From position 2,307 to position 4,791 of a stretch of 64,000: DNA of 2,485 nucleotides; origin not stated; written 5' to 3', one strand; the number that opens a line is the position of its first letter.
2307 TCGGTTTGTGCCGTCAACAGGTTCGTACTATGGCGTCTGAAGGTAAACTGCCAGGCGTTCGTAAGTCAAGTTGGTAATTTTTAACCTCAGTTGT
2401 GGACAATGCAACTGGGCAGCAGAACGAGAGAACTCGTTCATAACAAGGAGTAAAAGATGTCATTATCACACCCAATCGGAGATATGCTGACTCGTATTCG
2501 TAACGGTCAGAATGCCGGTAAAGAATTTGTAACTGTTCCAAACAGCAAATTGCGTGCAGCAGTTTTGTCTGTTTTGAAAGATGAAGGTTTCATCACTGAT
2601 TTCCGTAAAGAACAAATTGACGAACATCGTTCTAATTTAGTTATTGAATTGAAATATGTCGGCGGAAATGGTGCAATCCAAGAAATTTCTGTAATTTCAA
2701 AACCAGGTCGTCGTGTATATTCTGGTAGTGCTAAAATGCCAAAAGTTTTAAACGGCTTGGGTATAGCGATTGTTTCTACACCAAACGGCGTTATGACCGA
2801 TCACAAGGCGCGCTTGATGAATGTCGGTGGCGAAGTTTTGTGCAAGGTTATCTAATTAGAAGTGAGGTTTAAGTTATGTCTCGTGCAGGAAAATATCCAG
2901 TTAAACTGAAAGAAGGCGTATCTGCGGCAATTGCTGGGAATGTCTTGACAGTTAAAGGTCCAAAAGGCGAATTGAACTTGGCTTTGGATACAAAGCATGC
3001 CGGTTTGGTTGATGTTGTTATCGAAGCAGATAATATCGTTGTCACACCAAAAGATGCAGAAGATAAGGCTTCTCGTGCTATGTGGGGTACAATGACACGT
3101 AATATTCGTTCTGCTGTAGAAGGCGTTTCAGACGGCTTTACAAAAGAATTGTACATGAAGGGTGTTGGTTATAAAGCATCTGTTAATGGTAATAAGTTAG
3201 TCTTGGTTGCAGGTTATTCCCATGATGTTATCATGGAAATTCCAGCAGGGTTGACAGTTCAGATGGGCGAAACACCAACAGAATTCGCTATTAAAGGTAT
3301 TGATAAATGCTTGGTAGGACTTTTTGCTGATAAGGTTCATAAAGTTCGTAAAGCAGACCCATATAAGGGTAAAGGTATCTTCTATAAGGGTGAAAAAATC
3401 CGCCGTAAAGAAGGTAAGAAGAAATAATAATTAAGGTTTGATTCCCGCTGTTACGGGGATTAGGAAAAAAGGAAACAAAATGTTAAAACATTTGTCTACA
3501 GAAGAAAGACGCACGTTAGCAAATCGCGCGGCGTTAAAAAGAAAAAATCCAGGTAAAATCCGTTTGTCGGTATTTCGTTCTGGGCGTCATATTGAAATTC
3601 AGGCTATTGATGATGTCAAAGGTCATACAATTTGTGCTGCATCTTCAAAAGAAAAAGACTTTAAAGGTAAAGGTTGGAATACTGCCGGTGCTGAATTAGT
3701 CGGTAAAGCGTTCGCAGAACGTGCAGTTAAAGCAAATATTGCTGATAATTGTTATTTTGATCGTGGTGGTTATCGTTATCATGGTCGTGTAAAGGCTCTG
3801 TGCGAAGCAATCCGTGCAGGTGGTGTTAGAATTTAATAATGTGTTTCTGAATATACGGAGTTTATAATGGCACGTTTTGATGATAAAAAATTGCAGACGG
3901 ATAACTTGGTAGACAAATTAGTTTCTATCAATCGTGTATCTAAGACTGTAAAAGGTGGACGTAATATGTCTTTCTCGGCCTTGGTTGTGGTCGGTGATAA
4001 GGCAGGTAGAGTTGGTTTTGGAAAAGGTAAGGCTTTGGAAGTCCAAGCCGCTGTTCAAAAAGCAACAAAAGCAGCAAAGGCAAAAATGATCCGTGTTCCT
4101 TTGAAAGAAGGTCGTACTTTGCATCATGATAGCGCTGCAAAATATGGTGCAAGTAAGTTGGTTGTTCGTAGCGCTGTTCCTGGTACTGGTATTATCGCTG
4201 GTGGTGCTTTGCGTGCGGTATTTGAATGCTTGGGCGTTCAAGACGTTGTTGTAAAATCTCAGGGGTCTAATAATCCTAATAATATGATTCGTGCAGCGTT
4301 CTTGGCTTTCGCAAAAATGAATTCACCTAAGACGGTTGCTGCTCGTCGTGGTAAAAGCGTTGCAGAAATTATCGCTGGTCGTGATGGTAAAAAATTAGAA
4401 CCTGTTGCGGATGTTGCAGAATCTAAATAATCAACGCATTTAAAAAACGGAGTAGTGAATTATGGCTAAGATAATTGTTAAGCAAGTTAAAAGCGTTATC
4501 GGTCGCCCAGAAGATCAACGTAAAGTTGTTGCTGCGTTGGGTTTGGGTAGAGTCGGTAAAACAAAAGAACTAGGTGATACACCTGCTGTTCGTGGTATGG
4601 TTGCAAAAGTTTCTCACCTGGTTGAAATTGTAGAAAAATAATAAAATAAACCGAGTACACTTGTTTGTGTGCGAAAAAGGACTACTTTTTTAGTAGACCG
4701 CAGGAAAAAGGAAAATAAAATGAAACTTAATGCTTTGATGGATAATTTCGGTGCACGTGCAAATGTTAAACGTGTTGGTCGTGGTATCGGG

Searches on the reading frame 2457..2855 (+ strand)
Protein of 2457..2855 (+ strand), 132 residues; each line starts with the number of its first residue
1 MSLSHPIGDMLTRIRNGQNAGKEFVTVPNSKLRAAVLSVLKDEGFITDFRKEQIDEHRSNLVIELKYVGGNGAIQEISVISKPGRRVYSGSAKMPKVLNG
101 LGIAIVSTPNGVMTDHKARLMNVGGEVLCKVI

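Call 73: search_protein_families(library=pfam, proteins=[window:2457-2855:+], max_evalue=0.00001)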
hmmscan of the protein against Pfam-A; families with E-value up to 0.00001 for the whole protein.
window:2457-2855:+ (132 aa): 1 family
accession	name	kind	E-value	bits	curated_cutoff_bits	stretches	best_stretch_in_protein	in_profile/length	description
PF00410.24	Ribosomal_S8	-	9.5e-45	152.1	24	1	6-131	2-125/126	Ribosomal protein S8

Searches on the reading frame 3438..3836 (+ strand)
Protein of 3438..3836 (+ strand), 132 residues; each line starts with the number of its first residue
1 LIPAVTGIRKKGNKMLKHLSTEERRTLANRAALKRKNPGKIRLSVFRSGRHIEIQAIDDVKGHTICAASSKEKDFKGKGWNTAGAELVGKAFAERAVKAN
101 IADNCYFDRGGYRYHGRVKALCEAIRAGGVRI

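Call 73: search_protein_families(library=pfam, proteins=[window:3438-3836:+], max_evalue=0.00001)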
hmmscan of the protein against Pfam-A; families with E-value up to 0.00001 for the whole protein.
window:3438-3836:+ (132 aa): 1 family
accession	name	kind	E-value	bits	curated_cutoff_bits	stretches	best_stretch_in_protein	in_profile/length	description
PF00861.27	Ribosomal_L18p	-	2.8e-29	102.3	27.8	1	20-131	5-115/116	Ribosomal L18 of archaea, bacteria, mitoch. and chloroplast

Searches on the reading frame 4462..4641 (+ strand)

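Call 73: search_protein_families(library=pfam, proteins=[window:4462-4641:+], max_evalue=0.00001)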
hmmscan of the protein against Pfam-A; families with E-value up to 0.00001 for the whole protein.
window:4462-4641:+ (59 aa): 1 family
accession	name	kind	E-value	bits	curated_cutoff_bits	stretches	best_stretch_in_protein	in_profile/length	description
PF00327.25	Ribosomal_L30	-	7.7e-20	70.9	23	1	5-54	2-51/51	Ribosomal protein L30p/L7e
